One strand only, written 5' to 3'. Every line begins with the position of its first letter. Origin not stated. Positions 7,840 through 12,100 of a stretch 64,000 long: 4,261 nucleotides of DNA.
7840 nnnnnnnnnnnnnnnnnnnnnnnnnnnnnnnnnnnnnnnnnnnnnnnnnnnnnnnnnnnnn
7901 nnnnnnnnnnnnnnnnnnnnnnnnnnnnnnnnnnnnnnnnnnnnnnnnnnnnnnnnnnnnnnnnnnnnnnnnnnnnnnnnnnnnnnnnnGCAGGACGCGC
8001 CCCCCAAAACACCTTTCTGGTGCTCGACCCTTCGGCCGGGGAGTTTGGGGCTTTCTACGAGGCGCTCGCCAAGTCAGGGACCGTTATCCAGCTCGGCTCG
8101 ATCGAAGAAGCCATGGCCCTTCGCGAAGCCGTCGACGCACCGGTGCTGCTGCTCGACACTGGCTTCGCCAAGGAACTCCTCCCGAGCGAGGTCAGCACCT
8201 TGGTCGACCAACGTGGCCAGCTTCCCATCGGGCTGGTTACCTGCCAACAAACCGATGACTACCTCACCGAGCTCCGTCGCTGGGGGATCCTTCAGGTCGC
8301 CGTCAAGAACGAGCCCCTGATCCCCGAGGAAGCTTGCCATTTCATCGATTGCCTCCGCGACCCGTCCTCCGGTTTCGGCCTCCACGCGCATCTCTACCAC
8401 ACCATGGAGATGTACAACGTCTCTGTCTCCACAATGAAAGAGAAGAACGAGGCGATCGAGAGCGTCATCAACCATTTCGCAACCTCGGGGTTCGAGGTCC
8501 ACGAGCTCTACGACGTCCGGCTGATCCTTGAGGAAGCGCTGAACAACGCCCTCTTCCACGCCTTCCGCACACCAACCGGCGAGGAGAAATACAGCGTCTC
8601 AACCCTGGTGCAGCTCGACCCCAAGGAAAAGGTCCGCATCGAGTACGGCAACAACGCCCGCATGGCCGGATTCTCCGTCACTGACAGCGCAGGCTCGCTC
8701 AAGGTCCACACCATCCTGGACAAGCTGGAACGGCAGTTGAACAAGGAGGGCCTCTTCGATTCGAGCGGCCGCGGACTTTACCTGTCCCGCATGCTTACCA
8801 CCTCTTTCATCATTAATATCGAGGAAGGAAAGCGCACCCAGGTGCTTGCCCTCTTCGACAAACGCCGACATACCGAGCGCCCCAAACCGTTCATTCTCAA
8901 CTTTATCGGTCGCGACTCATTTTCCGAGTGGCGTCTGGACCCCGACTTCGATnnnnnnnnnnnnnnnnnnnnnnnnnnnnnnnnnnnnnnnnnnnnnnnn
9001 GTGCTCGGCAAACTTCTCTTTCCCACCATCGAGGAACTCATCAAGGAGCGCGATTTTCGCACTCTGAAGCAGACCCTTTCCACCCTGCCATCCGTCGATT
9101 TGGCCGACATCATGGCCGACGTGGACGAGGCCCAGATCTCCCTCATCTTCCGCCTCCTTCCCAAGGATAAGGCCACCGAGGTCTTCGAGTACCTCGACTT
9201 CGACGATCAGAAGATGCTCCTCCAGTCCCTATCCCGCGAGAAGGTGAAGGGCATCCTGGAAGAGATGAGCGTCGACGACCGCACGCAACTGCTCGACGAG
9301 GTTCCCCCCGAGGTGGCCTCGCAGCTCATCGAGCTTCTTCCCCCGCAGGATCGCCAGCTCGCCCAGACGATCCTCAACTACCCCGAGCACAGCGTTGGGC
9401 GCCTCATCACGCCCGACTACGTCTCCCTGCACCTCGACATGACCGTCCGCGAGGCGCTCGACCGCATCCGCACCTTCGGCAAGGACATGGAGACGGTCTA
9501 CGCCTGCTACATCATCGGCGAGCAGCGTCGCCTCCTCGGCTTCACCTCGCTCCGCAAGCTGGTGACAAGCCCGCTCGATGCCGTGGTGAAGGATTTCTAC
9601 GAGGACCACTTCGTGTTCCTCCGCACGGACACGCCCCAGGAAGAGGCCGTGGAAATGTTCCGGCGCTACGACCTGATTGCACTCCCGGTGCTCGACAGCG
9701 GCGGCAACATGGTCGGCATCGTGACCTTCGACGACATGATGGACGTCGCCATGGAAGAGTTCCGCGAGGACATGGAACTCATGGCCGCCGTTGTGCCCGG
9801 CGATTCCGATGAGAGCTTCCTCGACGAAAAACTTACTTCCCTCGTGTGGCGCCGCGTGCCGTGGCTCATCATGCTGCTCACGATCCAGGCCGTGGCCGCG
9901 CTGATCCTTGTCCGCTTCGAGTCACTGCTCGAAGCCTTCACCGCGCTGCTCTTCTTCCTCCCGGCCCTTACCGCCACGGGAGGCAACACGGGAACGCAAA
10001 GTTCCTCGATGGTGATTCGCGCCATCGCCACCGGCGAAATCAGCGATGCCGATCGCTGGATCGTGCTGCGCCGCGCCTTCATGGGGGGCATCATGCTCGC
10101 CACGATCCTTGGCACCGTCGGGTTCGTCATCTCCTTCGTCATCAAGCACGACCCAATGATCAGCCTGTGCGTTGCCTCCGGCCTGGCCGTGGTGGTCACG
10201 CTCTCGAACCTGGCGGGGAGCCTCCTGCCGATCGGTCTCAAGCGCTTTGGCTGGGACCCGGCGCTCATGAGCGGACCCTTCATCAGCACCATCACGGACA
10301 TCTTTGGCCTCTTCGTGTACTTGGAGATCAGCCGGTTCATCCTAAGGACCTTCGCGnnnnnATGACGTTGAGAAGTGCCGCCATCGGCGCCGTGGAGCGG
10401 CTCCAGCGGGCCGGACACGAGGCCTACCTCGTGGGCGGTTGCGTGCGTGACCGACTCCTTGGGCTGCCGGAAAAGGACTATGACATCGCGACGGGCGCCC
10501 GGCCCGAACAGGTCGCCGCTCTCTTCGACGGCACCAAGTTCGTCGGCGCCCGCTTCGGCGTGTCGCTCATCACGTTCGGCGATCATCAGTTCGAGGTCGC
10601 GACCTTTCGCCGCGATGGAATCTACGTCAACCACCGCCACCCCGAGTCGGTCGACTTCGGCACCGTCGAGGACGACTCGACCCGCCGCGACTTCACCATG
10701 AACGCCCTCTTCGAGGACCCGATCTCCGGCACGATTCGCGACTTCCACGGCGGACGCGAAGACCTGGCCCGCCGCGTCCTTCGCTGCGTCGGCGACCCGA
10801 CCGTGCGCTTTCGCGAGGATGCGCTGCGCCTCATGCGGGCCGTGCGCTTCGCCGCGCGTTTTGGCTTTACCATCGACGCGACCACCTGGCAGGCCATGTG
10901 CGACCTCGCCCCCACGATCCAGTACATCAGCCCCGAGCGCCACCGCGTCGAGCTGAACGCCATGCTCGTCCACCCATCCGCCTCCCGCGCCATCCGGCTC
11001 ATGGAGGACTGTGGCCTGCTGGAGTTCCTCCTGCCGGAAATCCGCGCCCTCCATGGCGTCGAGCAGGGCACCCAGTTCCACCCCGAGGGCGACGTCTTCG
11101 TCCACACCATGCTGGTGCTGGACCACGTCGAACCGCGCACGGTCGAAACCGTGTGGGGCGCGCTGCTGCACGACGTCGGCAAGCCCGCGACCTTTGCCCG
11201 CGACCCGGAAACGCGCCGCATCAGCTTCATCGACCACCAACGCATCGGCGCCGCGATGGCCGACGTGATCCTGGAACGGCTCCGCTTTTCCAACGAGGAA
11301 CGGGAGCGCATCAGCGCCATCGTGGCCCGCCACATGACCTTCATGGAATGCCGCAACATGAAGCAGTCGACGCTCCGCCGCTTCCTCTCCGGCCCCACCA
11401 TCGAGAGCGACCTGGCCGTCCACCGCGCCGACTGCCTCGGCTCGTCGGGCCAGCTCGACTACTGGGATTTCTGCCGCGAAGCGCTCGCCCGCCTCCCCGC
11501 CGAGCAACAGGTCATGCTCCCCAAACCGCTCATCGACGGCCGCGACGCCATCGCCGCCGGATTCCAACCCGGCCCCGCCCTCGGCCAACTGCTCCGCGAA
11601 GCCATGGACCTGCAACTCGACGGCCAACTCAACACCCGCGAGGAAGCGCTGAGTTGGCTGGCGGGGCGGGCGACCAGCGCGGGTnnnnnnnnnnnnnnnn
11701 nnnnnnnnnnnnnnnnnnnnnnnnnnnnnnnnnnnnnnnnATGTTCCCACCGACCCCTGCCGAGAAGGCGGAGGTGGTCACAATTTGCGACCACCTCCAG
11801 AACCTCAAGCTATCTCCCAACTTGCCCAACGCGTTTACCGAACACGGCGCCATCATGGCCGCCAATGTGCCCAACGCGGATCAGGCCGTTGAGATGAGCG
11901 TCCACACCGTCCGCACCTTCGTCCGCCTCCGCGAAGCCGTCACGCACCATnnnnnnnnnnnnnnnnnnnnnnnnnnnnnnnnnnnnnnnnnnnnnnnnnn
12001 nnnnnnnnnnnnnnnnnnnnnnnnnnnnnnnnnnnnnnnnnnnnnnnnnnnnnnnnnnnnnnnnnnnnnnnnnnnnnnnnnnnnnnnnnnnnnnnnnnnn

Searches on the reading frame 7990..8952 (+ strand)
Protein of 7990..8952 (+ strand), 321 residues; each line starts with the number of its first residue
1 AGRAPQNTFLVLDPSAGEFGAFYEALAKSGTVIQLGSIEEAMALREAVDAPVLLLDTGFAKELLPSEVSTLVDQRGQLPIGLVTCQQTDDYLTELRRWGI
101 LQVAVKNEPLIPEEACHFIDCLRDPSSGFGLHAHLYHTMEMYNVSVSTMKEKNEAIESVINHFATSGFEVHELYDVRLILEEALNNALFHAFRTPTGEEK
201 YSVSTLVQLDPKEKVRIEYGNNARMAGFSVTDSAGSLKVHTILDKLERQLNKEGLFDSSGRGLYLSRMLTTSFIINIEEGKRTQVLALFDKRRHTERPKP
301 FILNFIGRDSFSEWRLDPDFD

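Call 57: search_protein_families(library=pfam, proteins=[window:7990-8952:+], max_evalue=0.01)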
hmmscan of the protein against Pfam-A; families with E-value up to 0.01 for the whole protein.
window:7990-8952:+ (321 aa): 1 family
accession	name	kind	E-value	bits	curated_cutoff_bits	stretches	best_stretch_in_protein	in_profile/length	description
PF13581.12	HATPase_c_2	-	1e-10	42.1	27.4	1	155-285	10-123/127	Histidine kinase-like ATPase domain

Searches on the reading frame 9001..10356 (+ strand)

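Call 57: search_protein_families(library=pfam, proteins=[window:9001-10356:+], max_evalue=0.01)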
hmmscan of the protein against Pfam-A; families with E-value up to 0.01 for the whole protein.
window:9001-10356:+ (452 aa): 4 families
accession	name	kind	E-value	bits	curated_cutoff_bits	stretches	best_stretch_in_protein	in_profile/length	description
PF01769.21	MgtE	-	1.1e-33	116.6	27.6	1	321-441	2-123/125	Divalent cation transporter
PF03448.22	MgtE_N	-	1.4e-25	90.2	25.9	1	30-129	2-101/102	MgtE intracellular N domain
PF00571.33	CBS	-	1.6e-15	57.6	24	2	196-250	1-55/57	CBS domain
PF05513.17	TraA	-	0.0085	16.6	22.6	0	312-398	37-118/118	TraA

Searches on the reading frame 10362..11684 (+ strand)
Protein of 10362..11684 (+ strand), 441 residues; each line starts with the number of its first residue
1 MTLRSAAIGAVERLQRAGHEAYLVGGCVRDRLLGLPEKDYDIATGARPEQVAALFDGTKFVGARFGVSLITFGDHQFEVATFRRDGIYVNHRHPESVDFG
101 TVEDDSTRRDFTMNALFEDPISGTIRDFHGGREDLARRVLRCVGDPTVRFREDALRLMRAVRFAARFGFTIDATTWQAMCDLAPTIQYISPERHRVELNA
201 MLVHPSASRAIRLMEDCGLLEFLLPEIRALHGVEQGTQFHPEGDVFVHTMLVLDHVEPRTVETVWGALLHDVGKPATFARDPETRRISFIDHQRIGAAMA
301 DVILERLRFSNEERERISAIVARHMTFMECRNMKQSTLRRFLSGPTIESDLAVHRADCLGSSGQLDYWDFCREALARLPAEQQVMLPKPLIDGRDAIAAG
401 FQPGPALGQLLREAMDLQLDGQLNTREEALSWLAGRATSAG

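Call 57: search_protein_families(library=pfam, proteins=[window:10362-11684:+], max_evalue=0.01)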
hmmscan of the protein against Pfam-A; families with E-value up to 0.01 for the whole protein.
window:10362-11684:+ (441 aa): 4 families
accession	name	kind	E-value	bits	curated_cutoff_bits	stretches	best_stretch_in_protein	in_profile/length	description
PF01743.26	PolyA_pol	-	1.3e-34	119.7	23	1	21-141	1-126/126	Poly A polymerase head domain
PF12627.12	PolyA_pol_RNAbd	-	4.8e-19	68.3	22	1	168-228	1-61/64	Probable RNA and SrmB- binding site of polymerase A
PF01966.28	HD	-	2.6e-08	34.6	22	1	262-336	26-93/116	HD domain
PF13735.12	tRNA_NucTran2_2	-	3.2e-05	24.4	27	1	298-430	22-145/149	tRNA nucleotidyltransferase domain 2 putative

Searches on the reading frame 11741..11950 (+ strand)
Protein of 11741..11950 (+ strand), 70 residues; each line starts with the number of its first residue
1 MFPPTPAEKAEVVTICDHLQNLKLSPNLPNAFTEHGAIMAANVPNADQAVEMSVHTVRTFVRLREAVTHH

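Call 57: search_protein_families(library=pfam, proteins=[window:11741-11950:+], max_evalue=0.01)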
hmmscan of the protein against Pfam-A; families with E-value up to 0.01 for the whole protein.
window:11741-11950:+ (70 aa): 1 family
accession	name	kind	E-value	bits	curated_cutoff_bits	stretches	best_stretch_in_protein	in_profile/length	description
PF10543.14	ORF6N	-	0.0082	16.9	27.8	1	8-43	51-86/86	ORF6N domain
